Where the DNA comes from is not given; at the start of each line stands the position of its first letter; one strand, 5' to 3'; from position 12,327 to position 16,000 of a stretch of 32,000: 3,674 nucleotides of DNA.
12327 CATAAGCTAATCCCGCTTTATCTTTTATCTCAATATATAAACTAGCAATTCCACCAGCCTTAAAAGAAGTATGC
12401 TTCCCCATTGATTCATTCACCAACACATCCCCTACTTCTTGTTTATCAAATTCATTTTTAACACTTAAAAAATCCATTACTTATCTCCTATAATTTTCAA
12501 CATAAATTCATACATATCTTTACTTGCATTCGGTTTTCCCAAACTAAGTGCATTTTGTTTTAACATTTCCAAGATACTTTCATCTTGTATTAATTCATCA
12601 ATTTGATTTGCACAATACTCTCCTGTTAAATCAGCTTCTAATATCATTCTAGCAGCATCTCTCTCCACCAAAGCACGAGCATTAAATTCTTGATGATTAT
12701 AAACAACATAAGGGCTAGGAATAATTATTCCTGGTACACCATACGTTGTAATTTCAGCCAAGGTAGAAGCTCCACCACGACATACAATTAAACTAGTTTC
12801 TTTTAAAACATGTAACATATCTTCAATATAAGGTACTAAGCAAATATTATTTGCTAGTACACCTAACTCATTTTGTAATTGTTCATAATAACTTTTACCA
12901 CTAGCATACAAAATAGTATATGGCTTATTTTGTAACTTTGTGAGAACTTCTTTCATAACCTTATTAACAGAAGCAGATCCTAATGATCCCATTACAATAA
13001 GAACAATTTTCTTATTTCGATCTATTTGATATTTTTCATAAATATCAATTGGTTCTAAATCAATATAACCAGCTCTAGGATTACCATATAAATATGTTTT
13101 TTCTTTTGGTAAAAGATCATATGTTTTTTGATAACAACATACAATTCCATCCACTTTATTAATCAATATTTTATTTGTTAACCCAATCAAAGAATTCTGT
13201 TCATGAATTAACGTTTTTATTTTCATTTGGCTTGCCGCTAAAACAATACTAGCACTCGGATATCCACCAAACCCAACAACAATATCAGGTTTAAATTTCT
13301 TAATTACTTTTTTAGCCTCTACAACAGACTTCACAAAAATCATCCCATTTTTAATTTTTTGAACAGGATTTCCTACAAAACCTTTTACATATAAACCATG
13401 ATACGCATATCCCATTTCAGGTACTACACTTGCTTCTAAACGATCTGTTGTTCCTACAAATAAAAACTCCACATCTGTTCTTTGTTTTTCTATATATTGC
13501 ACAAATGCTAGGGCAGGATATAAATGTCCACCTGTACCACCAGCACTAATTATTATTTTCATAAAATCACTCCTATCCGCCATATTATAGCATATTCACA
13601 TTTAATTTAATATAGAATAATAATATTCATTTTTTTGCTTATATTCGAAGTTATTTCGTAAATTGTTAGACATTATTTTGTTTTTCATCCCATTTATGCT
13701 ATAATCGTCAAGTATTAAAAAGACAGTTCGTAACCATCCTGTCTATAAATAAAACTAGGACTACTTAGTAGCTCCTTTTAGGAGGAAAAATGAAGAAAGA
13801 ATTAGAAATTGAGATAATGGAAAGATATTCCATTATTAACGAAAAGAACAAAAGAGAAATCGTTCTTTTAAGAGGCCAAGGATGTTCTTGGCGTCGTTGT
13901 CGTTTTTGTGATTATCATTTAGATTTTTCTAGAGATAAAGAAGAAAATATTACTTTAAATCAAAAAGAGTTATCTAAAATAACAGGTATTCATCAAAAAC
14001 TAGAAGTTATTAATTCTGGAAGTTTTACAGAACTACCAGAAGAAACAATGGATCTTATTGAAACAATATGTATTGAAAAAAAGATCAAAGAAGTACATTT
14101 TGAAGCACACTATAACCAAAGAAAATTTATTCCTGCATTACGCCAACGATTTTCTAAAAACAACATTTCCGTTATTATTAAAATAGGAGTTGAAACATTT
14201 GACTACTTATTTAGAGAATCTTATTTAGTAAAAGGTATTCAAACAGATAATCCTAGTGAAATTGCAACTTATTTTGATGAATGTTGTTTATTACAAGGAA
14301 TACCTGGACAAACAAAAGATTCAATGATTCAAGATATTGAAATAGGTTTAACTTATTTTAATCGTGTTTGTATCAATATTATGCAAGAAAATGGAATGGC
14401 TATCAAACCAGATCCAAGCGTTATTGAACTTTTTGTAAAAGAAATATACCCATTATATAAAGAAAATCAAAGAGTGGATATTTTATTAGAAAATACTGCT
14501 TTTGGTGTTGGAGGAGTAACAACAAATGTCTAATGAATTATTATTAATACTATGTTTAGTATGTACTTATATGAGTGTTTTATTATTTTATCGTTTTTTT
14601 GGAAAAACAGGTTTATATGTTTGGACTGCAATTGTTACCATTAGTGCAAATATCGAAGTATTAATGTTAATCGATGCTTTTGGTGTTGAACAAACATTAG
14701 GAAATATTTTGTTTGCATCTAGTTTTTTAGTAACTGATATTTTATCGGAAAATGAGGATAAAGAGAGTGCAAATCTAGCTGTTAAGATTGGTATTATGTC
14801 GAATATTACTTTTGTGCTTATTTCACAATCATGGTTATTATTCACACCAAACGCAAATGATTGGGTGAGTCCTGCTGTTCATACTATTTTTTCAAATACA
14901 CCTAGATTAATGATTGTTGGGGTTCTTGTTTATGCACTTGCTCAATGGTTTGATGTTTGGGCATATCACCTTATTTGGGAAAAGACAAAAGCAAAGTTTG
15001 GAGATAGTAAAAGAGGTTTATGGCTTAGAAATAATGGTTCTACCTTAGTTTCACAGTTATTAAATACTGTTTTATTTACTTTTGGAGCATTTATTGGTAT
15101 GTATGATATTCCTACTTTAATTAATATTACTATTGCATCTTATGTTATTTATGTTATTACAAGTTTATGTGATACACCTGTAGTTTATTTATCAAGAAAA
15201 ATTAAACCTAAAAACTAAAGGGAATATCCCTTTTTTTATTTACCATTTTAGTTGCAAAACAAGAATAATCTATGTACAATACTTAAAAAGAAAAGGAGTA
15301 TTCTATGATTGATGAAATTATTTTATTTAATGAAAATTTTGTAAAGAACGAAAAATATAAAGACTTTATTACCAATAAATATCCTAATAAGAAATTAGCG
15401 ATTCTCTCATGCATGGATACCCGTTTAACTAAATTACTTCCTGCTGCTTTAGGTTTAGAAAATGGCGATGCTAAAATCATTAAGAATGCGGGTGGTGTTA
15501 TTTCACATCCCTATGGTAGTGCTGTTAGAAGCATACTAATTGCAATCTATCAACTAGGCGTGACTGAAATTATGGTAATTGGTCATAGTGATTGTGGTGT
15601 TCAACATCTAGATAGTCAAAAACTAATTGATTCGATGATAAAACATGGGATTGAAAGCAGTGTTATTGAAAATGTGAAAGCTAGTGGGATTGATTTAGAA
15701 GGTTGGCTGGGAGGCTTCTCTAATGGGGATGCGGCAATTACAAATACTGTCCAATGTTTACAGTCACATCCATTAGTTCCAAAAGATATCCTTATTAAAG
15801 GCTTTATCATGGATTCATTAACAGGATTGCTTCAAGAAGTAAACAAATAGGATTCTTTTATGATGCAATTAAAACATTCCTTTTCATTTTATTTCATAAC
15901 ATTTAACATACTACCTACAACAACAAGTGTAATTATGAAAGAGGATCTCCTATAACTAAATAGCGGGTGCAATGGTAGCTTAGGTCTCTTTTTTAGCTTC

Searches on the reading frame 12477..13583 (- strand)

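Call 53: search_protein_families(library=pfam, proteins=[window:12477-13583:-], max_evalue=0.01)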
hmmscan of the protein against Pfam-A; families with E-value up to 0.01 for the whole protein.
window:12477-13583:- (368 aa): 5 families
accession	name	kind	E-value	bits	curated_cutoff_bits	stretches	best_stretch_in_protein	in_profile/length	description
PF03033.26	Glyco_transf_28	-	1.6e-35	122.7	26.2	1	10-146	1-136/139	Glycosyltransferase family 28 N-terminal domain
PF04101.22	Glyco_tran_28_C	-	1.4e-34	120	22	1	193-354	1-163/166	Glycosyltransferase family 28 C-terminal domain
PF00201.24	UDPGT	-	6.8e-06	25.6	19.5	1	186-348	270-418/499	UDP-glucoronosyl and UDP-glucosyl transferase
PF06722.18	EryCIII-like_C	-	0.00011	22.6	31.7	1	235-339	21-120/145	Erythromycin biosynthesis protein CIII-like, C-terminal domain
PF13439.12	Glyco_transf_4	-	0.0029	18.1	28.5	1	27-158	11-148/170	Glycosyltransferase Family 4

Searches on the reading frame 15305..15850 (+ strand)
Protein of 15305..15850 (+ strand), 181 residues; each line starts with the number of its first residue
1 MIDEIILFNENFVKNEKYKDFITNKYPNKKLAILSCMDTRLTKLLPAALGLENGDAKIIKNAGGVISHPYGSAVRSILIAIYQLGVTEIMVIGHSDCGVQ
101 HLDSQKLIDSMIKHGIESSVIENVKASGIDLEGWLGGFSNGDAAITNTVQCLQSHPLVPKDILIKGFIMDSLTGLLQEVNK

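Call 53: search_protein_families(library=pfam, proteins=[window:15305-15850:+], max_evalue=0.01)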
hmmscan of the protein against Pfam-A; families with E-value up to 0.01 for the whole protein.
window:15305-15850:+ (181 aa): 1 family
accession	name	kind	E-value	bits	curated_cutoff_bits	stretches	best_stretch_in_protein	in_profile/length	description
PF00484.24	Pro_CA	-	1.7e-14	54.8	25.7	1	32-114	2-90/156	Carbonic anhydrase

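Call 64: find_encoding_contigs(protein=window:15305-15850:+, flank=8000, max_places=10)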
Protein window:15305-15850:+ (181 aa): 1 contig read that carries it; 1 place shown.
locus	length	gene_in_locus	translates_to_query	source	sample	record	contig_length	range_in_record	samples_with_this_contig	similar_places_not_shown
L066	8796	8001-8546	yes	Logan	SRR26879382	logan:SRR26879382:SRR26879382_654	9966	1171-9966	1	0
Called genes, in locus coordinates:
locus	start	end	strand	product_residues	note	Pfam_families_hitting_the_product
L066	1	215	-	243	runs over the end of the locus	PF03419:Peptidase_U4 (weak)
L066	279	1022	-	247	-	PF03807:F420_oxidored, PF14748:P5CR_dimer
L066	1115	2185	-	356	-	PF00091:Tubulin, PF12327:FtsZ_C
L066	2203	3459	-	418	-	PF11104:PilM_2, PF02491:SHS2_FTSA (weak), PF06723:MreB_Mbl (weak), PF14450:FtsA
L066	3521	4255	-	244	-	PF08478:POTRA_1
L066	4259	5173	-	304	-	PF01565:FAD_binding_4, PF02873:MurB_C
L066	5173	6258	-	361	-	PF03033:Glyco_transf_28, PF00201:UDPGT (weak), PF04101:Glyco_tran_28_C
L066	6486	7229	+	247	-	-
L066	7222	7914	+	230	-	PF02592:Vut_1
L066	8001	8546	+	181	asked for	PF00484:Pro_CA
